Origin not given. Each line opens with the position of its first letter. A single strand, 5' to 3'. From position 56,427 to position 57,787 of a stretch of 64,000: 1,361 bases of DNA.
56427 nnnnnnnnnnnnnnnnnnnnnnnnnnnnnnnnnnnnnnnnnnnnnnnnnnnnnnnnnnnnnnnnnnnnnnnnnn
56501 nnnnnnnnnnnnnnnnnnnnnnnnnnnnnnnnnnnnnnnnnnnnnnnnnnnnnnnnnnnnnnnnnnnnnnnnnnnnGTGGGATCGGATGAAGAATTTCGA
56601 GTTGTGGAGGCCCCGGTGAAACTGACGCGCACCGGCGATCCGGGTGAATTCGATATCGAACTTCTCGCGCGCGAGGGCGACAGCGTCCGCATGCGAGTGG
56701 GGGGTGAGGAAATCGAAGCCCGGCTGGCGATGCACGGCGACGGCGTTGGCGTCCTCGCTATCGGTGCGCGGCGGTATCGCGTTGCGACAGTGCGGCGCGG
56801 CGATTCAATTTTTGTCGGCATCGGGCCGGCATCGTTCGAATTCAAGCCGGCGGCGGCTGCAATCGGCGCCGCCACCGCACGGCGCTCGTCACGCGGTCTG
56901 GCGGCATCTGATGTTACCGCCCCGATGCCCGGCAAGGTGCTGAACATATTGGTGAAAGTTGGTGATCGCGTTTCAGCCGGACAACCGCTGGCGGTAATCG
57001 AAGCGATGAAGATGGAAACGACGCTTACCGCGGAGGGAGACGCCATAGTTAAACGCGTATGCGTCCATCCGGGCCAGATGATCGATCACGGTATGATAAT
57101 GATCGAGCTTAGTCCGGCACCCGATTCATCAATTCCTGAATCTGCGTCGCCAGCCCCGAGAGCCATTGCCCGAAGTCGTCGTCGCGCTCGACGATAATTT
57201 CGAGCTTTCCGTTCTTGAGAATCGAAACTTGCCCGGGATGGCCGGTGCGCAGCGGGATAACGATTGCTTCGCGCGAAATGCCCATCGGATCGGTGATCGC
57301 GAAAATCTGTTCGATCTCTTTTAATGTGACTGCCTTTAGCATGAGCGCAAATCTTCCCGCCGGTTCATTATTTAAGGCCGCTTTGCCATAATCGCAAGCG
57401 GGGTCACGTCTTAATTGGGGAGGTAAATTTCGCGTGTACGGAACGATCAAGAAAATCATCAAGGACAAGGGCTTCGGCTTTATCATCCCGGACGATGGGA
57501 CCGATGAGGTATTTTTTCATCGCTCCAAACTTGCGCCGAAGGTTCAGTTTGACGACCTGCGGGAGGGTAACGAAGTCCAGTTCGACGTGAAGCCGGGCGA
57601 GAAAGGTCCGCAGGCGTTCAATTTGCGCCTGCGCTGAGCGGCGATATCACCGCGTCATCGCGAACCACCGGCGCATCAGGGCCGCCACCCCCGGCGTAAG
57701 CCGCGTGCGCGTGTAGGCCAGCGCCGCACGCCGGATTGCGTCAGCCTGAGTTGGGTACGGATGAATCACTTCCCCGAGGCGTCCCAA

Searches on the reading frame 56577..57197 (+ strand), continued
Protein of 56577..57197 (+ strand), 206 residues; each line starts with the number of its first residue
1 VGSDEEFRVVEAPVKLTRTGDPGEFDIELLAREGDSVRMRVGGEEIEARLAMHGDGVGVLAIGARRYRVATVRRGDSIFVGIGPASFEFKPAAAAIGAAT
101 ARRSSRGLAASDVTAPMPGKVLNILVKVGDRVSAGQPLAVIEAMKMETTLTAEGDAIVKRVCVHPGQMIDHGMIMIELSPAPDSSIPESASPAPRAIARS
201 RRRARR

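Call 36: find_encoding_contigs(protein=P0215, flank=10000, max_places=2)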
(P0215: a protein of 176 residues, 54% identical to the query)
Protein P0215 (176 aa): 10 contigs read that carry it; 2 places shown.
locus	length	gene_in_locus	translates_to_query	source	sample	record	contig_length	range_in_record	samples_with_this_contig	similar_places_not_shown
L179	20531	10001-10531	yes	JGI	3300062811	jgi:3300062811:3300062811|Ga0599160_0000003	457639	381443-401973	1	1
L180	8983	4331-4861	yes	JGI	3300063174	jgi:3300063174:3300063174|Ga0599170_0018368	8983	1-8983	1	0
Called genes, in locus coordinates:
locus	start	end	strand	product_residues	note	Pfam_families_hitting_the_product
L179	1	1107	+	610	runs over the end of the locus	PF13522:GATase_6, PF13537:GATase_7, PF01380:SIS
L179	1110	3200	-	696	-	PF02897:Peptidase_S9_N, PF00326:Peptidase_S9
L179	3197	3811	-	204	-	PF01066:CDP-OH_P_transf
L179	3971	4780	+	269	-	-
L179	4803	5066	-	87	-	-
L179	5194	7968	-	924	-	PF01074:Glyco_hydro_38N, PF07748:Glyco_hydro_38C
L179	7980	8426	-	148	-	PF19315:MC_hydratase, PF01575:MaoC_dehydratas, PF13452:FAS1_DH_region (weak)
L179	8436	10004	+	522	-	PF00289:Biotin_carb_N, PF02786:CPSase_L_D2, PF02222:ATP-grasp (weak), PF07478:Dala_Dala_lig_C, PF02785:Biotin_carb_C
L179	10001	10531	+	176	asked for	PF25917:BSH_RND (faint), PF00364:Biotin_lipoyl, PF25973:BSH_CzcB (faint), PF25984:BSH_YknX (faint)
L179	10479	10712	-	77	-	-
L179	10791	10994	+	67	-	PF00313:CSD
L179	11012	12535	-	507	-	PF01262:AlaDh_PNT_C (faint), PF01134:GIDA (faint), PF01266:DAO (faint), PF03486:HI0933_like (faint), PF07992:Pyr_redox_2, PF00070:Pyr_redox, PF02737:3HCDH_N (weak), PF02852:Pyr_redox_dim, +2 more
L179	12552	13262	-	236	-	PF09335:VTT_dom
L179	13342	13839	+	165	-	PF00994:MoCF_biosynth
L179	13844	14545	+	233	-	PF02597:ThiS, PF02391:MoaE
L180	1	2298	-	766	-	?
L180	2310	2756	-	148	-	PF19315:MC_hydratase, PF01575:MaoC_dehydratas, PF13452:FAS1_DH_region (weak)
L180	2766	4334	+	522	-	PF00289:Biotin_carb_N, PF02786:CPSase_L_D2, PF02222:ATP-grasp (weak), PF07478:Dala_Dala_lig_C, PF02785:Biotin_carb_C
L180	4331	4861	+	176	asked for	PF25917:BSH_RND (faint), PF00364:Biotin_lipoyl, PF25973:BSH_CzcB (faint), PF25984:BSH_YknX (faint)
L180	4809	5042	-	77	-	-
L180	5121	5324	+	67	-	PF00313:CSD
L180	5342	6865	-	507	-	PF01262:AlaDh_PNT_C (faint), PF01134:GIDA (faint), PF01266:DAO (faint), PF03486:HI0933_like (faint), PF07992:Pyr_redox_2, PF00070:Pyr_redox, PF02737:3HCDH_N (weak), PF02852:Pyr_redox_dim, +2 more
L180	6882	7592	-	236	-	PF09335:VTT_dom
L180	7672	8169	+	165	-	PF00994:MoCF_biosynth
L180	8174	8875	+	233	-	PF02597:ThiS, PF02391:MoaE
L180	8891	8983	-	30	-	?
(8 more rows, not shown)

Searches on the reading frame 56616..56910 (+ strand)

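Call 29: search_protein_families(library=pfam, proteins=[window:56616-56910:+], max_evalue=10)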
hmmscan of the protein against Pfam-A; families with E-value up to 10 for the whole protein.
window:56616-56910:+ (98 aa): 0 families

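Call 42: search_protein_representatives(alignment_id=A3)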
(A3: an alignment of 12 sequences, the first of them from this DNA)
Query: 12 sequences, 87 profile positions. Proteins with E-value up to 0.001 (for the whole library): 55; up to 1e-10: 29; up to 1e-30: 4. The best 55 are listed.
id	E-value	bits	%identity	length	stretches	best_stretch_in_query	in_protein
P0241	1.2e-40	153.4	-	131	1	1-85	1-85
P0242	3.2e-39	148.8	-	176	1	1-87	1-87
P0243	3.7e-39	148.6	-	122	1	1-84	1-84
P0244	8.0e-32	125.1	-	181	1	1-87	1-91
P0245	6.6e-29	115.8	-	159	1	1-87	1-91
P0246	1.3e-26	108.5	-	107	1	1-86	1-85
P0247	2.9e-24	100.9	-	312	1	1-69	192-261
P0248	1.3e-22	95.6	-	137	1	1-82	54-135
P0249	7.7e-22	93.1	-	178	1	1-82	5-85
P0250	8.6e-22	93.0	-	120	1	1-84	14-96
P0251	3.5e-20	87.8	-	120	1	1-87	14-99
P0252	1.7e-18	82.4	-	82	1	1-56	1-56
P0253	2.1e-18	82.1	-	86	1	1-80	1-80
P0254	1.4e-17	79.5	-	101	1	1-84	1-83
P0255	3.7e-17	78.1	-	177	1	1-86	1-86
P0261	1.9e-14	69.5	-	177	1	1-83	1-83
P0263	6.2e-14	67.8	-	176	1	1-83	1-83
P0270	1.8e-10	56.7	-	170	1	2-80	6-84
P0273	1.1e-09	54.2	-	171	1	1-86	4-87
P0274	3.3e-09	52.7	-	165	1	1-82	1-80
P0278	1.2e-08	50.8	-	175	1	1-86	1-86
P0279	1.8e-08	50.3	-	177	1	1-86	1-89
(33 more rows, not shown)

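Call 63: list_cluster_members(proteins=[P0244, P0249, P0255, P0261, P0263, P0270, P0273, P0274, P0278, P0279])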
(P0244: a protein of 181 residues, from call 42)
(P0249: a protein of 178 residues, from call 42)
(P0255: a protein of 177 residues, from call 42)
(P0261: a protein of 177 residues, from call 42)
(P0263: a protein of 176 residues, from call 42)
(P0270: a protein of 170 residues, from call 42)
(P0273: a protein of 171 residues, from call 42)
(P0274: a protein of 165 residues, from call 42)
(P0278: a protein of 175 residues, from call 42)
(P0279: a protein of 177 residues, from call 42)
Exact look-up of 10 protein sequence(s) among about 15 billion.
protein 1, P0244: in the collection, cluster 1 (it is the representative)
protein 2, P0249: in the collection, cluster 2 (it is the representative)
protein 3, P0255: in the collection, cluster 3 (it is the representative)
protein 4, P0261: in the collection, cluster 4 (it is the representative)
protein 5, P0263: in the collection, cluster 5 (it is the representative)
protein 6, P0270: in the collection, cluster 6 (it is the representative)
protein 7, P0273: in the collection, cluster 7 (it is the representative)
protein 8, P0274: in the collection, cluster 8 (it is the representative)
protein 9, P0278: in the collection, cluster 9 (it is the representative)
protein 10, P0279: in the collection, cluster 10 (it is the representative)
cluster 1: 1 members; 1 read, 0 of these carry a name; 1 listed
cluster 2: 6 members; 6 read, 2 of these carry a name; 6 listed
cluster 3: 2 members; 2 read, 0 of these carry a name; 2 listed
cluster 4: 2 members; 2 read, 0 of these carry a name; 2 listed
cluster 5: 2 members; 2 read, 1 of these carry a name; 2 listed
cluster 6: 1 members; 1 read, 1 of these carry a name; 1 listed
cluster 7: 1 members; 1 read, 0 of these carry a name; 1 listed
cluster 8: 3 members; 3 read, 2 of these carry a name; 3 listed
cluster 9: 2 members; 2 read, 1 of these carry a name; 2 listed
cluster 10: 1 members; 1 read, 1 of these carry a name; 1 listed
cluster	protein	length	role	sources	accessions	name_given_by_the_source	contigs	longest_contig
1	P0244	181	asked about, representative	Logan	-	-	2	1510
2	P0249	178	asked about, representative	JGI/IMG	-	biotin carboxyl carrier protein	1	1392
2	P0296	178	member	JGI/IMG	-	biotin carboxyl carrier protein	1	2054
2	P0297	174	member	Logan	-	-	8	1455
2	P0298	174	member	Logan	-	-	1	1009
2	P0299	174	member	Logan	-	-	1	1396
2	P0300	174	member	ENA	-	-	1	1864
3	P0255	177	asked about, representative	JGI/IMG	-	-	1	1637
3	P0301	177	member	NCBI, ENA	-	-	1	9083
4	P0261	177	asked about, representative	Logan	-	-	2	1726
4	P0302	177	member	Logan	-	-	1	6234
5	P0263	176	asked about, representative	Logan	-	-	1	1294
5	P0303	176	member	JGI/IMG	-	acetyl/propionyl-CoA carboxylase alpha subunit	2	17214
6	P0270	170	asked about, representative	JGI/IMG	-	biotin carboxyl carrier protein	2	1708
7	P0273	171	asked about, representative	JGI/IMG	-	-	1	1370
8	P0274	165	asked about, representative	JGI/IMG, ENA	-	-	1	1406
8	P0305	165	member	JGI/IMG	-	biotin carboxyl carrier protein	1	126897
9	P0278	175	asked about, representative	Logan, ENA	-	-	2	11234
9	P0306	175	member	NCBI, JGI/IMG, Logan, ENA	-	biotin carboxyl carrier protein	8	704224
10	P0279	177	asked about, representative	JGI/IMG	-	biotin carboxyl carrier protein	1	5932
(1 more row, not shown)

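Call 64: find_encoding_contigs(protein=P0306, flank=10000, max_places=1)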
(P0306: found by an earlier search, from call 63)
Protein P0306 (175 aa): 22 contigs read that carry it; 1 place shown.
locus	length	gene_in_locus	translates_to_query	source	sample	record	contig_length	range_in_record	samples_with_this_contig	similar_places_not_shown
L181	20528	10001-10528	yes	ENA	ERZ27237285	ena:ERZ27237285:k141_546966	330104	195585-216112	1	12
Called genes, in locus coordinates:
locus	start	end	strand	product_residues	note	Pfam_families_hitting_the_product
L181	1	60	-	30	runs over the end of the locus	PF09604:Potass_KdpF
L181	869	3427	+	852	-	PF11897:DUF3417, PF00343:Phosphorylase, PF28476:GlgP_C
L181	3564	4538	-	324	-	PF01012:ETF, PF00766:ETF_alpha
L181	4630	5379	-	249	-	PF01012:ETF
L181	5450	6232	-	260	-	PF09339:HTH_IclR, PF12802:MarR_2 (faint), PF01047:MarR (faint), PF01614:IclR_C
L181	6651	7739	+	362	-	PF00248:Aldo_ket_red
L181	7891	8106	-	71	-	-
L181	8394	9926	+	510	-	PF00289:Biotin_carb_N, PF02222:ATP-grasp, PF02786:CPSase_L_D2, PF07478:Dala_Dala_lig_C, PF02785:Biotin_carb_C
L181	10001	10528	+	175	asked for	PF25917:BSH_RND (weak), PF25973:BSH_CzcB (faint), PF00364:Biotin_lipoyl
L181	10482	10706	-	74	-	-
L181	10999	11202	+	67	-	PF00313:CSD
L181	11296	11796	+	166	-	PF00994:MoCF_biosynth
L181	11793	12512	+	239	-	PF02597:ThiS, PF02391:MoaE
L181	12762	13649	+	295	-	PF02401:LYTB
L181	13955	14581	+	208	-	PF25087:GMPPB_C (faint), PF00132:Hexapep (weak), PF21711:DCTN5, PF00132:Hexapep (weak)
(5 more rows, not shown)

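Call 65: find_encoding_contigs(protein=P0305, flank=10000, max_places=1)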
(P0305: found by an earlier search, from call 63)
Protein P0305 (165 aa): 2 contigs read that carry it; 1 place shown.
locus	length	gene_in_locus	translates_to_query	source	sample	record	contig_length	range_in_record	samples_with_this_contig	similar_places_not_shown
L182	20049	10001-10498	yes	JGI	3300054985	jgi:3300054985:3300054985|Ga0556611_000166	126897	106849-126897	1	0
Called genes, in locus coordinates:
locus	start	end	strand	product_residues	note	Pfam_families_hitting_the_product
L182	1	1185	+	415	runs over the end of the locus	PF07690:MFS_1, PF13347:MFS_2 (weak), PF00083:Sugar_tr (weak), PF07690:MFS_1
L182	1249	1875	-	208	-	PF00903:Glyoxalase, PF12681:Glyoxalase_2 (weak), PF13669:Glyoxalase_4 (weak)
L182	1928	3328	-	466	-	PF16697:Yop-YscD_cpl, PF00498:FHA, PF00188:CAP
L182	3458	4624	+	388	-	PF07690:MFS_1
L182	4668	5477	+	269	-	PF00561:Abhydrolase_1, PF12146:Hydrolase_4, PF12697:Abhydrolase_6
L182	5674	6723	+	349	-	PF00389:2-Hacid_dh, PF02826:2-Hacid_dh_C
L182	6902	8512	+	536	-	PF03255:ACCA (faint), PF01039:Carboxyl_trans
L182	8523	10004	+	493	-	PF00289:Biotin_carb_N, PF02222:ATP-grasp, PF02786:CPSase_L_D2, PF07478:Dala_Dala_lig_C, PF02785:Biotin_carb_C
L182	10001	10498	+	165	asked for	PF00364:Biotin_lipoyl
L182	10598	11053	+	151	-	PF19315:MC_hydratase, PF01575:MaoC_dehydratas, PF13452:FAS1_DH_region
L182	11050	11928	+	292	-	PF03328:HpcH_HpaI, PF15617:C-C_Bond_Lyase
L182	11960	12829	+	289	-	PF20434:BD-FAE, PF07859:Abhydrolase_3, PF12697:Abhydrolase_6 (weak), PF00135:COesterase (weak)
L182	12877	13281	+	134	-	PF04828:GFA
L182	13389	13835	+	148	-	-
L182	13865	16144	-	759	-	PF13089:PP_kinase_N, PF13091:PLDc_2 (faint), PF02503:PP_kinase, PF17941:PP_kinase_C_1, PF13090:PP_kinase_C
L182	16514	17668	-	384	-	PF04909:Amidohydro_2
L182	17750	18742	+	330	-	-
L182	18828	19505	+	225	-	PF21006:NHase_beta_N, PF02211:NHase_beta_C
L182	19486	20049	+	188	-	?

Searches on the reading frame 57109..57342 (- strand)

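Call 53: search_protein_families(library=pfam, proteins=[window:57109-57342:-], max_evalue=1)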
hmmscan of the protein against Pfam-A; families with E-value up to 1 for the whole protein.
window:57109-57342:- (77 aa): 1 family
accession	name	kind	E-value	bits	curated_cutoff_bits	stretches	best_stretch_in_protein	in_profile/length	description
PF22179.2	RickCE_cat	-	0.13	13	27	1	26-72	2-50/102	RickCE-like, catalytic domain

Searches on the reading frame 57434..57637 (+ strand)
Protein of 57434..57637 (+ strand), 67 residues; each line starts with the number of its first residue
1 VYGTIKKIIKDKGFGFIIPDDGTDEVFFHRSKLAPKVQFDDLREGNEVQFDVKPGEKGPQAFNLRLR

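Call 53: search_protein_families(library=pfam, proteins=[window:57434-57637:+], max_evalue=1)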
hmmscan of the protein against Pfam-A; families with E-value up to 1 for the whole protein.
window:57434-57637:+ (67 aa): 3 families
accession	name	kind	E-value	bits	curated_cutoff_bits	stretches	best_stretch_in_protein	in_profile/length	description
PF00313.28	CSD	-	1e-19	70.6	27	1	1-65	1-64/66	'Cold-shock' DNA-binding domain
PF08206.17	OB_RNB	-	0.0003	20.8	24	1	9-33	5-29/58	Ribonuclease B OB domain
PF11604.15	CusF_Ec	-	0.24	11.7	27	1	32-58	38-64/72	Copper binding periplasmic protein CusF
